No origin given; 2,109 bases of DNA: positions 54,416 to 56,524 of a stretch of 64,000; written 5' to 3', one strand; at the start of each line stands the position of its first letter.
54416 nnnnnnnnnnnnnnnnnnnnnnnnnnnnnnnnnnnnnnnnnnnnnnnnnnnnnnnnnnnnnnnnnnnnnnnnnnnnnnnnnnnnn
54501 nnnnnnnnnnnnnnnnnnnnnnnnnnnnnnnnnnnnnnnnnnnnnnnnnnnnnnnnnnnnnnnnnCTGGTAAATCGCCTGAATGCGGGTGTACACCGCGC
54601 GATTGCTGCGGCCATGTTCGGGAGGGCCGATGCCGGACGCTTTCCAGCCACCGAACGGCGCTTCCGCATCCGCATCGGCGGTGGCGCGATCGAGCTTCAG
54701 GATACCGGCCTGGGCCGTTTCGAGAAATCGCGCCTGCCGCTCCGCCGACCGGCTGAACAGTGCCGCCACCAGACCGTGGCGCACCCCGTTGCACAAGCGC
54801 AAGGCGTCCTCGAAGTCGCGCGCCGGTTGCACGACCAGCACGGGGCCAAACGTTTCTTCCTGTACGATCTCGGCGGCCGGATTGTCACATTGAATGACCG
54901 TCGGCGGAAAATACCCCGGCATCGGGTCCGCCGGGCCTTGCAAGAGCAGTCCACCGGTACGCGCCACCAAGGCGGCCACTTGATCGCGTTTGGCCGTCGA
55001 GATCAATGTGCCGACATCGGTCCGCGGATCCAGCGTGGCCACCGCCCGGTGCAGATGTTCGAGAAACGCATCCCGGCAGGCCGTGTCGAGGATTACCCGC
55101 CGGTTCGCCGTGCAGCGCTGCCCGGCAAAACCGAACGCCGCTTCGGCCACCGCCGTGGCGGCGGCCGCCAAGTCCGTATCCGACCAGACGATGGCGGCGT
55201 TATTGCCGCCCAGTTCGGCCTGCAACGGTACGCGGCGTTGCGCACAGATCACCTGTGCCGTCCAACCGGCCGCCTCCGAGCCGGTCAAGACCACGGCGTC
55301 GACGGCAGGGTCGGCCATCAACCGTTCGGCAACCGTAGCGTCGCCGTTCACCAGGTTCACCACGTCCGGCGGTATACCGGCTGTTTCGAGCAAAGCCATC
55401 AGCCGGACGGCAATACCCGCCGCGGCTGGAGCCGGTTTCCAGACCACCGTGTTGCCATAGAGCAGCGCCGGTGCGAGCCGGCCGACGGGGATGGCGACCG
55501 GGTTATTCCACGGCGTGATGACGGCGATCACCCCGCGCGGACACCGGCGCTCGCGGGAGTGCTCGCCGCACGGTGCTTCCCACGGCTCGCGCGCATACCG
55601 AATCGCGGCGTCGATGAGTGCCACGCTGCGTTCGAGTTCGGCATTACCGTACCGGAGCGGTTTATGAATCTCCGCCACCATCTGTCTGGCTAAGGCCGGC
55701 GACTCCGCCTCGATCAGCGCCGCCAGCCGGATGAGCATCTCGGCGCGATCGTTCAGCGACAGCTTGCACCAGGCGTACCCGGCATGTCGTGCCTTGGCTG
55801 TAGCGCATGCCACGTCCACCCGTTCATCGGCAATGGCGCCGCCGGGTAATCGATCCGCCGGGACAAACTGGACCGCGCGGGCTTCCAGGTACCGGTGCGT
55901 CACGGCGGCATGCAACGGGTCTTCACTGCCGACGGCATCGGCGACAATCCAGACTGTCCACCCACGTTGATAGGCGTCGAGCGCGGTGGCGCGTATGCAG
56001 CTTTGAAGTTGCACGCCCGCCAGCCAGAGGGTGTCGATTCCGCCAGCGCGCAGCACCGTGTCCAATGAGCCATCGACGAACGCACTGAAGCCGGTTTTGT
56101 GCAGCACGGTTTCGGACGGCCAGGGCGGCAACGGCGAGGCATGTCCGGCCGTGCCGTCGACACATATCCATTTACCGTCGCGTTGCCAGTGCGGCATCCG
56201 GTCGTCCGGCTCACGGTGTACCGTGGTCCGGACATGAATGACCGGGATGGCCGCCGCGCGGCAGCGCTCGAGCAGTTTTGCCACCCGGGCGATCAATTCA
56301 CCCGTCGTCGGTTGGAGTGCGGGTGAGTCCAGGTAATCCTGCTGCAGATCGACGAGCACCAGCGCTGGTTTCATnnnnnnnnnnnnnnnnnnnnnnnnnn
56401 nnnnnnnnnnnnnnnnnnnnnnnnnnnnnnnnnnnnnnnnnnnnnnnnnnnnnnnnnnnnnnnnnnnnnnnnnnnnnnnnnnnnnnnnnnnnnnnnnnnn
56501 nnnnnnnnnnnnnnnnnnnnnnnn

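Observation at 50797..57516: Four-gene minus-strand operon linked by ATGA/GTGA start-stop overlaps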

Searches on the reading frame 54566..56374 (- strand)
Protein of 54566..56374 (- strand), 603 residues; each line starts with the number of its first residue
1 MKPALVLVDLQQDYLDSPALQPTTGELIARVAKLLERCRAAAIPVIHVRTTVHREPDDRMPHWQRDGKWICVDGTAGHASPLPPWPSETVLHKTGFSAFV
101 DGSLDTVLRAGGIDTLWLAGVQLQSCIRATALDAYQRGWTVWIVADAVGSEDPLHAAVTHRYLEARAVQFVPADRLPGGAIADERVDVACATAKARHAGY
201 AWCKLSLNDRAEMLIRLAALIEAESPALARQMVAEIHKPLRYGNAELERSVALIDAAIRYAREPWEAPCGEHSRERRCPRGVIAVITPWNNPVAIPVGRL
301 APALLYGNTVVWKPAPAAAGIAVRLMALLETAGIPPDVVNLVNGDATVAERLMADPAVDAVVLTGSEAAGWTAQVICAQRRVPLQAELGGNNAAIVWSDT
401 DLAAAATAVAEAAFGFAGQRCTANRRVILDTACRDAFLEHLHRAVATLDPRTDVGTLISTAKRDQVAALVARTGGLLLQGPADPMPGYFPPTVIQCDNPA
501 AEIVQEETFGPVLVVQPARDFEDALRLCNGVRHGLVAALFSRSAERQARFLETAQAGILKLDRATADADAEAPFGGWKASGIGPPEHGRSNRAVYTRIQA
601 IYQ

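Call 7: search_protein_families(library=pfam, proteins=[window:54566-56374:-], max_evalue=0.001)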
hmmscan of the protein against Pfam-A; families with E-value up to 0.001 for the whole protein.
window:54566-56374:- (603 aa): 2 families
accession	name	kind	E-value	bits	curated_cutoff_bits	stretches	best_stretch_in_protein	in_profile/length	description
PF00171.27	Aldedh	-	6.5e-103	345.2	23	1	185-600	28-460/461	Aldehyde dehydrogenase family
PF00857.26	Isochorismatase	-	1.2e-33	117.1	27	1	4-166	2-166/175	Isochorismatase domain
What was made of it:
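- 54563..56374 (-): Gene 2: fusion of an isochorismatase-like cysteine amidohydrolase (residues 1-175) with an aldehyde dehydrogenase (residues 185-603). Pfam (call 7).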

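Call 9: search_protein_families(library=ncbifam, proteins=[window:54566-56374:-], max_evalue=0.001)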
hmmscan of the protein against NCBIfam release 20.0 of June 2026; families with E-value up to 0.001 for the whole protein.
window:54566-56374:- (603 aa): 50 families (the best 25 are shown)
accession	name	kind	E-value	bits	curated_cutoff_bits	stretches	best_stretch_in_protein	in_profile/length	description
NF042993.1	AlphKGSA_gudD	equivalog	1.2e-78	265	770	1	184-602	40-479/481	alpha-ketoglutaric semialdehyde dehydrogenase GucD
NF006916.0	PRK09407.1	equivalog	1.5e-70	238.3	521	1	185-601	55-490/526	succinic semialdehyde dehydrogenase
NF006992.0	PRK09457.1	subfamily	8.3e-70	235.8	514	1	185-581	36-449/487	succinylglutamate-semialdehyde dehydrogenase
NF052305.1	DioxValDhHalo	equivalog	5e-69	233.4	750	1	186-602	43-480/483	2,5-dioxovalerate dehydrogenase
NF002852.0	PRK03137.1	subfamily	1.3e-68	232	648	1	187-582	74-491/514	L-glutamate gamma-semialdehyde dehydrogenase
NF010000.0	PRK13473.1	subfamily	1.7e-67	228.1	615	1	185-583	38-453/475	aminobutyraldehyde dehydrogenase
TIGR03240.1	arg_catab_astD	equivalog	6.5e-67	226.3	579.3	1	181-581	31-447/484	succinylglutamate-semialdehyde dehydrogenase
TIGR02299.1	HpaE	equivalog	4.2e-66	223.5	638.35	1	184-596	36-469/488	5-carboxymethyl-2-hydroxymuconate semialdehyde dehydrogenase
TIGR01237.1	D1pyr5carbox2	equivalog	3.5e-63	214.2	659.65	1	191-584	74-490/511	L-glutamate gamma-semialdehyde dehydrogenase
NF045735.1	PaDhStyDPseudo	equivalog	5.5e-61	206.7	850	1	183-601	39-479/483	phenylacetaldehyde dehydrogenase StyD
TIGR01804.1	BADH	equivalog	5e-60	203.3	668.6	1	185-597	34-465/467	betaine-aldehyde dehydrogenase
NF008869.0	PRK11904.1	equivalog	1.5e-59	201.8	747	1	183-588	583-1011/1042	bifunctional proline dehydrogenase/L-glutamate gamma-semialdehyde dehydrogenase PutA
NF009725.0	PRK13252.1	equivalog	5.5e-59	199.9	593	1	185-602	43-478/488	betaine-aldehyde dehydrogenase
NF040648.1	lactal_redase_Meth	equivalog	9.6e-59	199.6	650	1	184-583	31-443/463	lactaldehyde dehydrogenase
TIGR03216.1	OH_muco_semi_DH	equivalog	2.5e-56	191.3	693.25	1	183-601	35-477/481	2-hydroxymuconic semialdehyde dehydrogenase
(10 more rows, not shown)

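Call 16: search_solved_structures(query=window:54566-56374:-, max_evalue=1e-10)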
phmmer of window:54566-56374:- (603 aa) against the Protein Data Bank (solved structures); distinct sequences matched with E-value up to 1e-10: 252 (the best 60 are shown).
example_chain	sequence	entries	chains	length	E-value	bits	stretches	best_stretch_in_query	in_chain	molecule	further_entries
5u0l_A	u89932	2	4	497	1.2e-55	192.5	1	178-585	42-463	N-succinylglutamate 5-semialdehyde dehydrogenase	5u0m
2d4e_A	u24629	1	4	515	7.1e-54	186.7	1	190-582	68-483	5-carboxymethyl-2-hydroxymuconate semialdehyde dehydrogenase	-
4nm9_A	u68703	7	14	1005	1.6e-49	172.3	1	186-587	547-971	Proline dehydrogenase and Delta-1-pyrroline-5-carboxylate dehydrogenase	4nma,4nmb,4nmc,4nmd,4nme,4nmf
7na0_A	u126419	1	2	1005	1.6e-49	172.3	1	186-587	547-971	Bifunctional protein PutA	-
3qan_A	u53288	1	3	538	2.6e-49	171.6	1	163-595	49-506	1-pyrroline-5-carboxylate dehydrogenase 1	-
6mvr_A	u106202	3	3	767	4.4e-49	170.9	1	185-597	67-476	Aldehyde dehydrogenase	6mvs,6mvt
3vz2_A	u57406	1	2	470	5e-49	170.7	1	188-584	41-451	Succinate-semialdehyde dehydrogenase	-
3u4j_A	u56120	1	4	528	7.2e-49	170.1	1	182-600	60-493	NAD-dependent aldehyde dehydrogenase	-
4it9_A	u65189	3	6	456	8.6e-49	169.9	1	188-584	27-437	Succinate-semialdehyde dehydrogenase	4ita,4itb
3vz1_A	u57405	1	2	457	8.6e-49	169.9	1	188-584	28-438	Succinate-semialdehyde dehydrogenase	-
4o5h_A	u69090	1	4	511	3.6e-48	167.8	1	182-599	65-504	Phenylacetaldehyde dehydrogenase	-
4kna_A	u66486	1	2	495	6.1e-48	167.1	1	179-585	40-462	N-succinylglutamate 5-semialdehyde dehydrogenase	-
6mvu_A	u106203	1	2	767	8.9e-48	166.5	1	185-597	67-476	Aldehyde dehydrogenase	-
5ur2_A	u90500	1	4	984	1.1e-47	166.3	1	193-588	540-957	Bifunctional protein PutA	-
3ju8_A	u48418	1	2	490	1.2e-47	166.1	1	186-585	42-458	Succinylglutamic semialdehyde dehydrogenase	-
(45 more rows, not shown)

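Call 17: find_encoding_contigs(protein=window:54566-56374:-, flank=10000, max_places=6)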
Protein window:54566-56374:- (603 aa): 2 contigs read that carry it; 2 places shown.
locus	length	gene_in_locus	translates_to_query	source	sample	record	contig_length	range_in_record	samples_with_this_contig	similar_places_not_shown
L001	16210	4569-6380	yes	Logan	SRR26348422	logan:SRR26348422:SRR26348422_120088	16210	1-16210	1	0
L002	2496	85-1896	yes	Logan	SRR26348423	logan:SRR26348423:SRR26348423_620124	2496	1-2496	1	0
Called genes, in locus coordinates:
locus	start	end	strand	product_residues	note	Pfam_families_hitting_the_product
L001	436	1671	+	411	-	PF13439:Glyco_transf_4, PF13579:Glyco_trans_4_4, PF00534:Glycos_transf_1, PF13692:Glyco_trans_1_4, PF13524:Glyco_trans_1_2 (faint)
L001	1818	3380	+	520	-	PF02310:B12-binding, PF04055:Radical_SAM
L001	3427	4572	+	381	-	PF00180:Iso_dh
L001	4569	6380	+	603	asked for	PF00857:Isochorismatase, PF00171:Aldedh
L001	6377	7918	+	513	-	-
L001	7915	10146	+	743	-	PF01943:Polysacc_synt, PF13440:Polysacc_synt_3, PF13489:Methyltransf_23 (weak), PF08241:Methyltransf_11, PF13649:Methyltransf_25, PF13847:Methyltransf_31 (weak)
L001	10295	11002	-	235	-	PF01209:Ubie_methyltran, PF13489:Methyltransf_23, PF07021:MetW, PF13847:Methyltransf_31, PF08241:Methyltransf_11, PF08242:Methyltransf_12, PF13649:Methyltransf_25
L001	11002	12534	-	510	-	-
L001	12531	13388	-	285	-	PF09084:NMT1, PF13379:NMT1_2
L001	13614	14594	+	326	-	PF00535:Glycos_transf_2, PF10111:Glyco_tranf_2_2, PF13641:Glyco_tranf_2_3, PF13506:Glyco_transf_21, PF13632:Glyco_trans_2_3, PF02709:Glyco_transf_7C (weak)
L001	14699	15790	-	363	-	PF00465:Fe-ADH (faint), PF13685:Fe-ADH_2 (weak), PF01761:DHQ_synthase, PF24621:DHQS_C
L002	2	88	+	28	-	?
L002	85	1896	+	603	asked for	PF00857:Isochorismatase, PF00171:Aldedh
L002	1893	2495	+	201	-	?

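Call 56: find_homologous_proteins(query=window:54566-56374:-, max_evalue=1e-20)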
Query window:54566-56374:- (603 aa): 2125 proteins with E <= 1e-20 among 8000 candidates; the best 120 are listed.
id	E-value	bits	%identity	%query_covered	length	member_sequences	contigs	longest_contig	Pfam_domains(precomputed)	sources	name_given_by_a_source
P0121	0.0e+0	1354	100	100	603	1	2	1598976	PF00857.27,PF00171.28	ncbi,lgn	ncbi:MAG: aldehyde dehydrogenase family protein [Candidatus Competibacteraceae bacterium]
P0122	0.0e+0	1163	86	100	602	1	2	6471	PF00857.27,PF00171.28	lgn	-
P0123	6.7e-244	829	63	100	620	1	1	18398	PF00857.27,PF00171.28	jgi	jgi:alpha-ketoglutaric semialdehyde dehydrogenase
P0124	2.2e-243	827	62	100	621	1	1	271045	PF00857.27,PF00171.28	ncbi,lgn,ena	-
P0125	5.6e-240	816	61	100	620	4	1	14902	PF00857.27,PF00171.28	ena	-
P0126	5.5e-239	813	62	100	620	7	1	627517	PF00857.27,PF05893.20,PF00171.28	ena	-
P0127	2.7e-238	811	62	100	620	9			PF00857.27,PF00171.28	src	-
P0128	7.8e-237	806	62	99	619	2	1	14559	PF00857.27,PF00171.28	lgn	-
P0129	2.3e-236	804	61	100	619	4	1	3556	PF00857.27,PF00171.28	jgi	jgi:acyl-CoA reductase-like NAD-dependent aldehyde dehydrogenase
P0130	9.0e-236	802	61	100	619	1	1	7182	PF00857.27,PF00171.28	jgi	jgi:acyl-CoA reductase-like NAD-dependent aldehyde dehydrogenase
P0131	1.8e-233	795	61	100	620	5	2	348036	PF00857.27,PF00171.28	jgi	jgi:acyl-CoA reductase-like NAD-dependent aldehyde dehydrogenase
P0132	2.2e-220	752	60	100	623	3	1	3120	PF00857.27,PF00171.28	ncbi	-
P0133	4.4e-214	731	63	100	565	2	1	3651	PF00857.27,PF00171.28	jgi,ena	-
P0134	8.5e-209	713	55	100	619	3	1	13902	PF00857.27,PF00171.28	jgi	-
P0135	1.8e-207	709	55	100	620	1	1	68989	PF00857.27,PF00171.28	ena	-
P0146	3.8e-201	688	53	100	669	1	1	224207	PF00857.27,PF00171.28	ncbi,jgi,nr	ncbi:MAG TPA: aldehyde dehydrogenase family protein [Verrucomicrobiae bacterium]|jgi:acyl-CoA reduct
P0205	7.5e-184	631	50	100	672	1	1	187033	PF00857.27,PF00171.28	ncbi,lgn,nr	ncbi:MAG: aldehyde dehydrogenase family protein [Thermodesulfovibrionia bacterium]|nr:aldehyde dehyd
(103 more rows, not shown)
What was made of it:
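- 54563..56374 (-): At least 120 protein clusters share the same fusion, all with generic names (call 56).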

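Call 57: find_encoding_contigs(protein=P0124, flank=8000, max_places=1)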
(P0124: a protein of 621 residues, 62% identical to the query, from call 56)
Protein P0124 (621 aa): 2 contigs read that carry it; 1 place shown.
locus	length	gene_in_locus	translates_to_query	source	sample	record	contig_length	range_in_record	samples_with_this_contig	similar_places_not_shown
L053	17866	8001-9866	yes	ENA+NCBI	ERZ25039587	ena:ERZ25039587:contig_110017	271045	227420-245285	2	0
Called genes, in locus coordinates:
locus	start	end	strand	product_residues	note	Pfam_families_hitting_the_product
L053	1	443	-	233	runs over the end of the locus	PF17836:PglD_N, PF00132:Hexapep (faint)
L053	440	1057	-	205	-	PF02397:Bac_transf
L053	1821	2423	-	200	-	-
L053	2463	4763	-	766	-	PF02706:Wzz (weak), PF13807:GNVR, PF01656:CbiA, PF02374:ArsA_ATPase (weak), PF06564:CBP_BcsQ, PF09140:MipZ (weak), PF10609:ParA, PF13614:AAA_31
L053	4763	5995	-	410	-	PF02563:Poly_export, PF10531:SLBB (faint), PF22461:SLBB_2 (weak)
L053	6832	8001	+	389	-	PF00180:Iso_dh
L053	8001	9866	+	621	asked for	PF00857:Isochorismatase, PF00171:Aldedh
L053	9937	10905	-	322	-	-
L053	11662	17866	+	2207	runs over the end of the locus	PF00501:AMP-binding, PF13193:AMP-binding_C, PF00550:PP-binding, PF00668:Condensation, PF00501:AMP-binding, PF13193:AMP-binding_C, PF00550:PP-binding, PF00668:Condensation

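Call 58: find_encoding_contigs(protein=P0146, flank=8000, max_places=1)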
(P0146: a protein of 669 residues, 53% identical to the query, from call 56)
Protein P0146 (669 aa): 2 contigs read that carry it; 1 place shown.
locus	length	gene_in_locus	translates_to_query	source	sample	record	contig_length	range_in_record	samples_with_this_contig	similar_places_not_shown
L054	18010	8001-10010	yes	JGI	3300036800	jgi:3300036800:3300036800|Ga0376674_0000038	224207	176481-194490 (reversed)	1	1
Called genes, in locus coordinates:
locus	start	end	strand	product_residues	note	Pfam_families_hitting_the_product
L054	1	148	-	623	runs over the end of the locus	PF22422:MGH1-like_GH (weak), PF17389:Bac_rhamnosid6H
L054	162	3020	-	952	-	PF03663:Glyco_hydro_76, PF12951:PATR (weak)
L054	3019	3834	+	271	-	-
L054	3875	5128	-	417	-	PF00355:Rieske, PF19301:LigXa_C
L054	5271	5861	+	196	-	PF01596:Methyltransf_3, PF13578:Methyltransf_24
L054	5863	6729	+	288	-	PF08241:Methyltransf_11 (weak), PF13649:Methyltransf_25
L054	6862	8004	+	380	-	PF00180:Iso_dh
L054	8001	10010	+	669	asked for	PF00857:Isochorismatase, PF00171:Aldedh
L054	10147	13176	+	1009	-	PF07494:Reg_prop (faint), PF16819:DUF5074 (faint), PF07495:Y_Y_Y, PF07730:HisKA_3, PF02518:HATPase_c, PF13581:HATPase_c_2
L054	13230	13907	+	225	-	PF00072:Response_reg, PF00196:GerE, PF04545:Sigma70_r4 (faint), PF08281:Sigma70_r4_2, PF13384:HTH_23 (faint)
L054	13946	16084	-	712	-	-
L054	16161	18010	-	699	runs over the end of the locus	-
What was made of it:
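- It lies next to a Rieske oxygenase and a two-component system in a Verrucomicrobia genome (call 58).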

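Call 59: find_encoding_contigs(protein=P0205, flank=8000, max_places=1)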
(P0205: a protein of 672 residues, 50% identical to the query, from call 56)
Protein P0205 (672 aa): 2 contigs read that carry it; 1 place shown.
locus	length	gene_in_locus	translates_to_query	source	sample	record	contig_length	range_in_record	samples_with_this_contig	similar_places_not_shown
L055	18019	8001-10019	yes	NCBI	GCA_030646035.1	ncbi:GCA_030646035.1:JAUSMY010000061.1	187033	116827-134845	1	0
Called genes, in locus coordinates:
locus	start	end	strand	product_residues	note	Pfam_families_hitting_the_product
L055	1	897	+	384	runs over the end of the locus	PF04055:Radical_SAM, PF13186:SPASM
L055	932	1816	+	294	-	PF00535:Glycos_transf_2, PF10111:Glyco_tranf_2_2 (weak), PF13641:Glyco_tranf_2_3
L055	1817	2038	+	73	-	-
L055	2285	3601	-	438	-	PF01943:Polysacc_synt, PF13440:Polysacc_synt_3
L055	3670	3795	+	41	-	PF05853:BKACE (weak)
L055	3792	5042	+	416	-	PF13439:Glyco_transf_4, PF13579:Glyco_trans_4_4 (faint), PF00534:Glycos_transf_1, PF13692:Glyco_trans_1_4, PF13524:Glyco_trans_1_2 (weak)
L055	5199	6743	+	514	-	-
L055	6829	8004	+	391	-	PF00180:Iso_dh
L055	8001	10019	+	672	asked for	PF00857:Isochorismatase, PF00171:Aldedh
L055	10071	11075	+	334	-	PF00535:Glycos_transf_2, PF10111:Glyco_tranf_2_2, PF13506:Glyco_transf_21, PF13641:Glyco_tranf_2_3, PF13632:Glyco_trans_2_3 (weak)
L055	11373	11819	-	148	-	-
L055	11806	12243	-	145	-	-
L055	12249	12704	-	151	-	-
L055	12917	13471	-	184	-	-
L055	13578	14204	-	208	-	PF13590:DUF4136 (weak)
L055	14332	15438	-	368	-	PF00437:T2SSE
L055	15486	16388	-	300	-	PF14315:DUF4380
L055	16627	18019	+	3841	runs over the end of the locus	PF25778:DUF7948, PF13517:FG-GAP_3 (weak), PF26549:Tricorn_N (weak), PF02412:TSP_3, PF26549:Tricorn_N (weak), PF02412:TSP_3 (weak)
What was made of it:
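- The cassette sits among GT, Wzx, Wza and Wzc genes in L053 and L055 (calls 57, 59). It recurs inside glycan loci (calls 57, 59).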

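Call 64: find_related_loci(query=A4, collection=metagenome_contigs, flank=7000)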
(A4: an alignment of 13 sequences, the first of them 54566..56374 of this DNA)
Query A4 (603 aa) in metagenome_contigs; peptide patterns used: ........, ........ (x = any residue, [..] = any of these).
567 stretches matched a pattern; 435 encode a relative of the query (tblastn E <= 1e-3); the best 80 are kept; 80 distinct loci.
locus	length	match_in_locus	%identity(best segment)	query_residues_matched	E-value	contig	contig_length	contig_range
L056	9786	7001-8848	62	1-602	0e+0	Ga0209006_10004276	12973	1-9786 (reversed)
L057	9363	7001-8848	61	1-602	0e+0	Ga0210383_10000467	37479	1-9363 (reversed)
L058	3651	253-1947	63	1-603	0e+0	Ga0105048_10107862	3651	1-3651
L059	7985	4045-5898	59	1-603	0e+0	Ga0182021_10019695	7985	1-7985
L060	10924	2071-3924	55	1-602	0e+0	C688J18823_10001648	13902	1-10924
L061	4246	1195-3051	55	1-602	0e+0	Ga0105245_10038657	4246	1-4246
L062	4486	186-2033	56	1-603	0e+0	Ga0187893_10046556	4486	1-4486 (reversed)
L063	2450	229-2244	51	1-603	0e+0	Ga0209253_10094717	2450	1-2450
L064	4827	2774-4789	51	1-603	0e+0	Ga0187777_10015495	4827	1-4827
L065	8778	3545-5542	50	1-603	0e+0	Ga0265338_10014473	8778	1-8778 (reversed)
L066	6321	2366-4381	50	1-603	0e+0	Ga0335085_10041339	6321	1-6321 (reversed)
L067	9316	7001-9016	50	1-603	0e+0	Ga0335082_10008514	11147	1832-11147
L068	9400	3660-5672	51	1-602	0e+0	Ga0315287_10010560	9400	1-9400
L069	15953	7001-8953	47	1-603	0e+0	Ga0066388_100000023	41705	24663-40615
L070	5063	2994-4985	47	1-602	0e+0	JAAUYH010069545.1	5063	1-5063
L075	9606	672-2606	49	1-602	1e-180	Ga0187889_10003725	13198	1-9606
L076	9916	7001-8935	49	1-602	3e-179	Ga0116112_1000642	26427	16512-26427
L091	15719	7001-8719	56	4-602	3e-177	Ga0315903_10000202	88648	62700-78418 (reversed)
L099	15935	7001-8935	47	1-602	5e-175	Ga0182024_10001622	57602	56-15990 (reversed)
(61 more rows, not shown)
